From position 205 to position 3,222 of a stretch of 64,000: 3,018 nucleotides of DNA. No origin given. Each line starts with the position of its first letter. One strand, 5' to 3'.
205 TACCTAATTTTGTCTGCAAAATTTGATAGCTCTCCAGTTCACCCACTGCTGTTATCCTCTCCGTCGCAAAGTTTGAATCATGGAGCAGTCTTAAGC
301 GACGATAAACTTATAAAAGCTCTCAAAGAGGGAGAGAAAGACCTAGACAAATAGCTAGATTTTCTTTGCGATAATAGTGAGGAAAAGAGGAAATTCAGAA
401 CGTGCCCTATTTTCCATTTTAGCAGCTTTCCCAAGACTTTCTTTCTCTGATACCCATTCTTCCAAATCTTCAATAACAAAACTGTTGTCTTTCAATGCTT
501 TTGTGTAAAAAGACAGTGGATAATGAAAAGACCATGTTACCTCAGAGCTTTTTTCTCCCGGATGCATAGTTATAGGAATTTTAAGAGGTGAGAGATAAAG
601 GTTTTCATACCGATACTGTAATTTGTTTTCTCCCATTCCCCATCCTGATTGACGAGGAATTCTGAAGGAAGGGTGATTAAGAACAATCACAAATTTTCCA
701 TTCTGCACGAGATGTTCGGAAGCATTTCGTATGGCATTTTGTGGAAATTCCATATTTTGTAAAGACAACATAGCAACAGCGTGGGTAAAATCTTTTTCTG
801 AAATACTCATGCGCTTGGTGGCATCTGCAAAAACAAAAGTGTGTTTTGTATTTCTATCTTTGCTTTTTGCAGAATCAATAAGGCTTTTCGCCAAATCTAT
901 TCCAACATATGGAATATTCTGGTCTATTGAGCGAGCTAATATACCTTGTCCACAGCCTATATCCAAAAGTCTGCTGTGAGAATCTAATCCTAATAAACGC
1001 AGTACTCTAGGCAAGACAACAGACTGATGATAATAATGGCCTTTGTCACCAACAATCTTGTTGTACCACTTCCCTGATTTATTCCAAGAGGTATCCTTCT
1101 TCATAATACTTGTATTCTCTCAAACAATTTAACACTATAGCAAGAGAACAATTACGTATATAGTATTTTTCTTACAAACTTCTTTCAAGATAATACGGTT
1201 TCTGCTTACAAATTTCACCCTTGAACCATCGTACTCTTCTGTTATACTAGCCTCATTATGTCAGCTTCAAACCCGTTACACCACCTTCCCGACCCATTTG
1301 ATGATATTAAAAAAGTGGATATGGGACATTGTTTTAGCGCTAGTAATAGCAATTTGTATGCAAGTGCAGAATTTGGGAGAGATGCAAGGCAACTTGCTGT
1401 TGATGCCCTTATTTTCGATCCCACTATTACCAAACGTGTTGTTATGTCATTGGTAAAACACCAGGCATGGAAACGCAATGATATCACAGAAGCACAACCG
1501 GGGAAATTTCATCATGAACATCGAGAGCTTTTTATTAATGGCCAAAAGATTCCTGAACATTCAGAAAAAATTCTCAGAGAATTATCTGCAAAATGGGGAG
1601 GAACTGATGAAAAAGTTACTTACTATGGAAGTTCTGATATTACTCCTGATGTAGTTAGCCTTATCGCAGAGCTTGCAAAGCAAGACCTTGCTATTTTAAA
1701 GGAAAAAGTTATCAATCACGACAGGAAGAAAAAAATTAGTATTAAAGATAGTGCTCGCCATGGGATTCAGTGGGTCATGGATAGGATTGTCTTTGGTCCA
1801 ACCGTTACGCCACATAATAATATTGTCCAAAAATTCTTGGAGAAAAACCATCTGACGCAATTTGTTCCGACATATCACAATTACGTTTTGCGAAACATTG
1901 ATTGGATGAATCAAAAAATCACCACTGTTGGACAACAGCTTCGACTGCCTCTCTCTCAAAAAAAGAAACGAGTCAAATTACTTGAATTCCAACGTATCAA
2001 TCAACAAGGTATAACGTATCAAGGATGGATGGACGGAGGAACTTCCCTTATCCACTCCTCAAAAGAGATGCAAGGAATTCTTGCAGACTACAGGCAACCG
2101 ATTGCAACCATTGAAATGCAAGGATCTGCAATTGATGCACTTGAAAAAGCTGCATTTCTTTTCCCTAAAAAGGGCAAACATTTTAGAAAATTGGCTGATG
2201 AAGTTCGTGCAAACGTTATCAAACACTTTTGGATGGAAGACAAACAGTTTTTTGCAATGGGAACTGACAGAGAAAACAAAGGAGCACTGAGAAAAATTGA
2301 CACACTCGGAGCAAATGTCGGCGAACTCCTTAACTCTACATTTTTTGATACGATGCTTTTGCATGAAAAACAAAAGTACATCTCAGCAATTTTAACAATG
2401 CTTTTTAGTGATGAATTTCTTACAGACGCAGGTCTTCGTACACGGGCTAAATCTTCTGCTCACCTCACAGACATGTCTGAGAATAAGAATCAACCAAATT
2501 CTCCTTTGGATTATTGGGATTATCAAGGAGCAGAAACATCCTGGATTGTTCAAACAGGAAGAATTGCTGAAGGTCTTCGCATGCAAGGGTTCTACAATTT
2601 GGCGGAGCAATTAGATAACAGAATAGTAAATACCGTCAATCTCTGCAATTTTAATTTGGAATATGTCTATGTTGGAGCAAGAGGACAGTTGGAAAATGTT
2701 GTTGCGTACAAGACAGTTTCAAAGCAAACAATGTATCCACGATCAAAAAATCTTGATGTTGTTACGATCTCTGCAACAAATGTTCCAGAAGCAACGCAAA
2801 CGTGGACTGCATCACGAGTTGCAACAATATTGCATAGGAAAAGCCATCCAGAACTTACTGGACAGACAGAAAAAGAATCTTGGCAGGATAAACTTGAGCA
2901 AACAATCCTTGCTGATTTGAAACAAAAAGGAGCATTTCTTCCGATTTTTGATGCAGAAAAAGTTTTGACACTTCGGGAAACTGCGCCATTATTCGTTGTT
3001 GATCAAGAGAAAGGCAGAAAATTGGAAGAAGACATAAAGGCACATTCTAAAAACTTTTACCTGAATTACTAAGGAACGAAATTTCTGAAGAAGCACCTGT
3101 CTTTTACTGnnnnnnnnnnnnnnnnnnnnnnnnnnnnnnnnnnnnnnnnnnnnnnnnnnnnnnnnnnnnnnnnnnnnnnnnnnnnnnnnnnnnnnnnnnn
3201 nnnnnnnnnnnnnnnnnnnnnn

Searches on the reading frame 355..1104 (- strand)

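Call 7: search_protein_families(library=pfam, proteins=[window:355-1104:-], max_evalue=10)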
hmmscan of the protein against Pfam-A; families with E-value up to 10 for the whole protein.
window:355-1104:- (249 aa): 12 families
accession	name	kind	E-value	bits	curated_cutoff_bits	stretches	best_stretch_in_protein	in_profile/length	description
PF13489.12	Methyltransf_23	-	7.2e-12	45.8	27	1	29-147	8-123/164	Methyltransferase domain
PF08241.18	Methyltransf_11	-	1.7e-11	45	21.2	1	47-140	1-95/95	Methyltransferase domain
PF13649.12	Methyltransf_25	-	4.3e-10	40.6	27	1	47-136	2-97/97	Methyltransferase domain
PF08242.18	Methyltransf_12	-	4.8e-10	40.5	30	1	47-138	1-98/98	Methyltransferase domain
PF13847.12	Methyltransf_31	-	3.5e-08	33.7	27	1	41-140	2-109/145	Methyltransferase domain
PF05175.20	MTS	-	5e-06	26.7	23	1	41-144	30-142/170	Methyltransferase small domain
PF01135.25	PCMT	-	0.00017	21.9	20.3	1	27-88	58-123/210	Protein-L-isoaspartate(D-aspartate) O-methyltransferase (PCMT)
PF13679.12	Methyltransf_32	-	0.00022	21.7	27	1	42-106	25-92/143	Methyltransferase domain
PF11140.13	DUF2913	-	0.0032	17.7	23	1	194-232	35-76/207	Protein of unknown function (DUF2913)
PF07021.18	MetW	-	0.0035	17.4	21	1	42-127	13-97/193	Methionine biosynthesis protein MetW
PF02353.26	CMAS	-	0.0061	16.3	27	1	33-80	53-102/273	Mycolic acid cyclopropane synthetase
PF00891.24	Methyltransf_2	-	0.007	16.2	22.3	1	22-88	42-113/210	O-methyltransferase domain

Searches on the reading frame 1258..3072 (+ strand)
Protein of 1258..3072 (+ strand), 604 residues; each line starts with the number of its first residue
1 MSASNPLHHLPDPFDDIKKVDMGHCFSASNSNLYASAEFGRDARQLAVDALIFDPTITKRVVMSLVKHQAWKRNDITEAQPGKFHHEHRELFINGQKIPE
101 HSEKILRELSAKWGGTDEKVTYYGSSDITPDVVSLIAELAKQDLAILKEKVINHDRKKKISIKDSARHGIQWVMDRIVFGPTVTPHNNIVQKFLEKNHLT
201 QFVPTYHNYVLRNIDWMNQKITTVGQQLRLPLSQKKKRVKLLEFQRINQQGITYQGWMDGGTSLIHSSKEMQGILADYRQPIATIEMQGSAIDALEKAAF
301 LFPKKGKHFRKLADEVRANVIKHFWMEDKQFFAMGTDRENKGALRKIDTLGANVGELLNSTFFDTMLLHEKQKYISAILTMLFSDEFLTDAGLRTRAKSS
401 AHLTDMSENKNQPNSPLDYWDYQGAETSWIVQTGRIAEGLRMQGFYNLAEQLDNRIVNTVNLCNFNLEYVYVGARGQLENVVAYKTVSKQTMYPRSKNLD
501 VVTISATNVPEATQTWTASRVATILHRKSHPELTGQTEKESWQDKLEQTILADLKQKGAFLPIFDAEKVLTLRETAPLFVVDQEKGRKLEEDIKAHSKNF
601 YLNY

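Call 5: search_protein_families(library=pfam, proteins=[window:1258-3072:+], max_evalue=0.01)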
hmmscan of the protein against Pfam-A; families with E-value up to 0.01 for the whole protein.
window:1258-3072:+ (604 aa): 2 families
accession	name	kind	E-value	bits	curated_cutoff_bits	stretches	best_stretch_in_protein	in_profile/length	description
PF22422.2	MGH1-like_GH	-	0.00048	20.3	27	1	293-461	184-329/356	Mannosylglycerate hydrolase MGH1-like glycoside hydrolase domain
PF25108.1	YMR265C_C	-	0.0029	18.1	30.5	1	516-602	3-89/189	YMR265C C-terminal domain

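Call 6: search_protein_families(library=ncbifam, proteins=[window:1258-3072:+], max_evalue=0.01)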
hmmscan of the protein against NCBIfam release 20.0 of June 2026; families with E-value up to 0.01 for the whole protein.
window:1258-3072:+ (604 aa): 0 families
